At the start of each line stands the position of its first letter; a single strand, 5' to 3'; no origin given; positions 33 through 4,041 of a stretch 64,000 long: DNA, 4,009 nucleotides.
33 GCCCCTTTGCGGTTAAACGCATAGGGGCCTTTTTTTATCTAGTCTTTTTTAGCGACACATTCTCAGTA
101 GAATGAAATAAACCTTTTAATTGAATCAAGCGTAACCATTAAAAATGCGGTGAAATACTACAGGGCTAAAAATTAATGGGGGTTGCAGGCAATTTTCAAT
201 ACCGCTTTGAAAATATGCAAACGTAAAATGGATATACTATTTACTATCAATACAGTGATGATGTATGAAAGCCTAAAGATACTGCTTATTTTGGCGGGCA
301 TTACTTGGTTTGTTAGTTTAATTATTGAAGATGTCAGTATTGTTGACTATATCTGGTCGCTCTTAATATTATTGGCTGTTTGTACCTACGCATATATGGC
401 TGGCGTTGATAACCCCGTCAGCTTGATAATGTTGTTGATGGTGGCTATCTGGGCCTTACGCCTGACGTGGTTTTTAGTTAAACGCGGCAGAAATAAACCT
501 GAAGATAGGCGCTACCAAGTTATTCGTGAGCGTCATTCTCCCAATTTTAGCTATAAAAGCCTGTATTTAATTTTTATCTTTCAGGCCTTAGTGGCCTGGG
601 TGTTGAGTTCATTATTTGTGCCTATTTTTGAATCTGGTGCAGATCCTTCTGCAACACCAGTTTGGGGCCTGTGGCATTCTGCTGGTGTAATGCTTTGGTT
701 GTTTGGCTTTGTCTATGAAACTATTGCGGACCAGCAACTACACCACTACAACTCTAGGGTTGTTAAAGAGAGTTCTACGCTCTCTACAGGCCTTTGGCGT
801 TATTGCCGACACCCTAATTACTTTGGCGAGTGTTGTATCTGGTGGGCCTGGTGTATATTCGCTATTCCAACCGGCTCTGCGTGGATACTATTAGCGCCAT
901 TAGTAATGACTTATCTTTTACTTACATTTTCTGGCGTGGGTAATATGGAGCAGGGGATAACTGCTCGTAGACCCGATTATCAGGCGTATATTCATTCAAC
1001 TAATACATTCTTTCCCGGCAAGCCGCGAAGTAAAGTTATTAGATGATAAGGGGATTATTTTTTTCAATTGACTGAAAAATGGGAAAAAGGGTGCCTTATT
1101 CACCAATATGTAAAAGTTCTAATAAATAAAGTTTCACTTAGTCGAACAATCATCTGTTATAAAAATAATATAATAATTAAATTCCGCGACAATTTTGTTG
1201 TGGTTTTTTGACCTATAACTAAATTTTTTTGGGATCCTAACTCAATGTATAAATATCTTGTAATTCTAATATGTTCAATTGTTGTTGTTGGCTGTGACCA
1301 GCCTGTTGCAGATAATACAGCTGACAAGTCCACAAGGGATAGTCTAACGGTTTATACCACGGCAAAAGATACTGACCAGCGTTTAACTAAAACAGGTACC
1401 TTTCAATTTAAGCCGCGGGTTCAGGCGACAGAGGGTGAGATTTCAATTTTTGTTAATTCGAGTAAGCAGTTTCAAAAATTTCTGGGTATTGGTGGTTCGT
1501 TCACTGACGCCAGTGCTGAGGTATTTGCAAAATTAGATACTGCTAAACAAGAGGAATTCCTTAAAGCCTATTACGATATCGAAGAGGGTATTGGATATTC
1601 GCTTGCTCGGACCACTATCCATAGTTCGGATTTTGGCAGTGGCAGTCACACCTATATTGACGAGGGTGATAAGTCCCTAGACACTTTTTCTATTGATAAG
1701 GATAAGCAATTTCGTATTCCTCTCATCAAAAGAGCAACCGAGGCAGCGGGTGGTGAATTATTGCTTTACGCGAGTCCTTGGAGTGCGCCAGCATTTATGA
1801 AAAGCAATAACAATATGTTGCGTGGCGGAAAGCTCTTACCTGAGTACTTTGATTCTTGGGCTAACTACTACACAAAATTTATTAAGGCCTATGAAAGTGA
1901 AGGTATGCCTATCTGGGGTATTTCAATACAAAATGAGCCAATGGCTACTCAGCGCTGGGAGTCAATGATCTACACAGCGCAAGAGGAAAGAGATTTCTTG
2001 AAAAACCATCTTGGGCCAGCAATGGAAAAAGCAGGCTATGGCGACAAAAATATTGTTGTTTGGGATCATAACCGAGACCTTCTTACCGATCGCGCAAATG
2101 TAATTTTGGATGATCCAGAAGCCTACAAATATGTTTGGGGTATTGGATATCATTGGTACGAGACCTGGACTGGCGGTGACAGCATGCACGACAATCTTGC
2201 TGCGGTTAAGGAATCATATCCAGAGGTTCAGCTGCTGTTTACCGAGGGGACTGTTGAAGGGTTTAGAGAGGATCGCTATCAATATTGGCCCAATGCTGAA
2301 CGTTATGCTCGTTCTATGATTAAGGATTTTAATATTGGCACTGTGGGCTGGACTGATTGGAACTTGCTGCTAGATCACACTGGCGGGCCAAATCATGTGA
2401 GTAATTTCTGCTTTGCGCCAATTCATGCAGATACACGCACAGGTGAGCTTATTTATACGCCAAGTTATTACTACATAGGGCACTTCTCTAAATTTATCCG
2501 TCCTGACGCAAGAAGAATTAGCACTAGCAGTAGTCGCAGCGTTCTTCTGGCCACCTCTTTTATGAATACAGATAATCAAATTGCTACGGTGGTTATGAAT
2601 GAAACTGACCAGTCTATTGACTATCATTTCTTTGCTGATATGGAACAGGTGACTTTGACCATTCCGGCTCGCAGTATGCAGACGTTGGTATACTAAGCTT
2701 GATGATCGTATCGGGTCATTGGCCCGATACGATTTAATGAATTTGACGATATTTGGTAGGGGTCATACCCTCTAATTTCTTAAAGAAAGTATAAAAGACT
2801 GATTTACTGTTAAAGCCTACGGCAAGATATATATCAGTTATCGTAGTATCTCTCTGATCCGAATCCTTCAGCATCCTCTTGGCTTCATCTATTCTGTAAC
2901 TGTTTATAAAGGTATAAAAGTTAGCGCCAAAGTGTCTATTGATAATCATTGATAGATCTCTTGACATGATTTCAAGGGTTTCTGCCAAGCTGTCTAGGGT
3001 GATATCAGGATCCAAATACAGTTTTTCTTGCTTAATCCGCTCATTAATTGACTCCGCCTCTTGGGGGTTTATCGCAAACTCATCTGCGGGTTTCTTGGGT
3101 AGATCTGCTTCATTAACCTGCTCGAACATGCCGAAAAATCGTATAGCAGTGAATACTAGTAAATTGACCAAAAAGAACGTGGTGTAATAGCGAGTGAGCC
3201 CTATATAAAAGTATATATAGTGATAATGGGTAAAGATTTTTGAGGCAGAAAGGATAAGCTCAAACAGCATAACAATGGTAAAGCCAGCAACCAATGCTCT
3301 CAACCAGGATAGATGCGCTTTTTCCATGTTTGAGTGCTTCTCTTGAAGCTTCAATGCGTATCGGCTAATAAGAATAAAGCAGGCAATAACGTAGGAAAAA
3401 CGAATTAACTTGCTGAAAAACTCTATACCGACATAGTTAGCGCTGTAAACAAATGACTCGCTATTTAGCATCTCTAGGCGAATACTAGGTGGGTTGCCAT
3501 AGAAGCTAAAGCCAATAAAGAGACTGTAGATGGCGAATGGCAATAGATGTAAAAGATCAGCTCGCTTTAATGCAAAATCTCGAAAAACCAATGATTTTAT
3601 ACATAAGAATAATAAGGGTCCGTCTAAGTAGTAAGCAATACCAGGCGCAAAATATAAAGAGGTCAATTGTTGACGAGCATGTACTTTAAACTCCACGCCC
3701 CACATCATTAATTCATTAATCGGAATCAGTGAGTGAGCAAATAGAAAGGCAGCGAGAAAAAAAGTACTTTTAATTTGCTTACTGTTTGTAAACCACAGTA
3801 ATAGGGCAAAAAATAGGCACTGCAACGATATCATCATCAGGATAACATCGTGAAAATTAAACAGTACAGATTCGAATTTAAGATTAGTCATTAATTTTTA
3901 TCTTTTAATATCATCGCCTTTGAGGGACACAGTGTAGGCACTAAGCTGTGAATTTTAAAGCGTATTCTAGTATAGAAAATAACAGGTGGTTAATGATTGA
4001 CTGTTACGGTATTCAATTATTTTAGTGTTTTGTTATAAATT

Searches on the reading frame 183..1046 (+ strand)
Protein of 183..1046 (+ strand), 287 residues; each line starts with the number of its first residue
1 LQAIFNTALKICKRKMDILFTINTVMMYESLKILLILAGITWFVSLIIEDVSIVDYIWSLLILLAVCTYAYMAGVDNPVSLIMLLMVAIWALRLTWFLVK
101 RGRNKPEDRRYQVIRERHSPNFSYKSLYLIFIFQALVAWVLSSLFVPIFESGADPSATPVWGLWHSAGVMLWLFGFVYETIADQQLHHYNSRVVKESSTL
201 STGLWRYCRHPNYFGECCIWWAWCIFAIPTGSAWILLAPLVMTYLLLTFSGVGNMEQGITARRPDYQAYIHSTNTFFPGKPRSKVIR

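Call 3: search_protein_families(library=pfam, proteins=[window:183-1046:+], max_evalue=0.01)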
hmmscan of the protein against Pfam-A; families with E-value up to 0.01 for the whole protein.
window:183-1046:+ (287 aa): 4 families
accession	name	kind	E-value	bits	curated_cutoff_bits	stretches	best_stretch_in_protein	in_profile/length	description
PF06966.17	DUF1295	-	2.6e-59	201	20.4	1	42-273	2-235/235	Protein of unknown function (DUF1295)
PF02544.21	Steroid_dh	-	6.7e-07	29.8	22.6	1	129-228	5-105/150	3-oxo-5-alpha-steroid 4-dehydrogenase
PF04191.18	PEMT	-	8.4e-05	23.4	25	1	166-247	4-87/105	Phospholipid methyltransferase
PF04140.19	ICMT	-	0.00092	20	24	1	188-224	22-58/95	Isoprenylcysteine carboxyl methyltransferase (ICMT) family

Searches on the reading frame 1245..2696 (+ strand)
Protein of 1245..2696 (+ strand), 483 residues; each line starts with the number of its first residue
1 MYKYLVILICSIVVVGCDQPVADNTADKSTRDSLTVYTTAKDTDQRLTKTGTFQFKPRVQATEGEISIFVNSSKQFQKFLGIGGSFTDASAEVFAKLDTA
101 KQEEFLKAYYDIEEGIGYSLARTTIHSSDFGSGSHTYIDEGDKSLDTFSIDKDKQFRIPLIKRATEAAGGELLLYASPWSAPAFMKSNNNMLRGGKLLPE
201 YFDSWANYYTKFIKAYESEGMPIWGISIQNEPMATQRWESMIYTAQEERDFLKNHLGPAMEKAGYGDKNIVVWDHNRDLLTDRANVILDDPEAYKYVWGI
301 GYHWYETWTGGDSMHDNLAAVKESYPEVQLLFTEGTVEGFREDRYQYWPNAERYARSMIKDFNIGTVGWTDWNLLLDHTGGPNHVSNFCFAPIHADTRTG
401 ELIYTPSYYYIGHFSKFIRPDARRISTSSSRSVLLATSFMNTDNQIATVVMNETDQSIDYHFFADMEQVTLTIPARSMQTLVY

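Call 3: search_protein_families(library=pfam, proteins=[window:1245-2696:+], max_evalue=0.01)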
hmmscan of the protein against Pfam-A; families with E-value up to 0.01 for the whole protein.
window:1245-2696:+ (483 aa): 2 families
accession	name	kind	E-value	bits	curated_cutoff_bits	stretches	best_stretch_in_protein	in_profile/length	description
PF02055.22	Glyco_hydro_30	-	1e-74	252.1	23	1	81-418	3-348/348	Glycosyl hydrolase family 30 TIM-barrel domain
PF17189.10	Glyco_hydro_30C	-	3.2e-13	50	22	1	421-481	1-65/65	Glycosyl hydrolase family 30 beta sandwich domain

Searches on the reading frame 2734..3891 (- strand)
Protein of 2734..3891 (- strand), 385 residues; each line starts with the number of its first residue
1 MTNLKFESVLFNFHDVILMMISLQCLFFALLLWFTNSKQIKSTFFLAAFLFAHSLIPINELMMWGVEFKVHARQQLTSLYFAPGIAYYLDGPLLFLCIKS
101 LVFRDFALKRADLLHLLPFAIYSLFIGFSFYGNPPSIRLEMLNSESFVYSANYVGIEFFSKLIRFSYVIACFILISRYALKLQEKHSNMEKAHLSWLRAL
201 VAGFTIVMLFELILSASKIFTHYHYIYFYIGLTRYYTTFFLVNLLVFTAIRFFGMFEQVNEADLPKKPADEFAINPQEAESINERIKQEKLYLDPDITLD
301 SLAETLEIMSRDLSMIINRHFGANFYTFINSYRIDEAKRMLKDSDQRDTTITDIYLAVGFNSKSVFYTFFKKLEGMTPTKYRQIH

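Call 3: search_protein_families(library=pfam, proteins=[window:2734-3891:-], max_evalue=0.01)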
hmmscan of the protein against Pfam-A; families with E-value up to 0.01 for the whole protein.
window:2734-3891:- (385 aa): 3 families
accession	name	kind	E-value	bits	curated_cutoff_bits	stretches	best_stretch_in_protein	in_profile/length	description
PF12833.13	HTH_18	-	1.2e-19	70.8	33.6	1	302-383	1-79/80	Helix-turn-helix domain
PF00165.29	HTH_AraC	-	5.6e-07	30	26.6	1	346-383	6-42/42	Bacterial regulatory helix-turn-helix proteins, AraC family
PF07856.17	Orai-1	-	0.00085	19.5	25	1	184-250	11-77/173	Mediator of CRAC channel activity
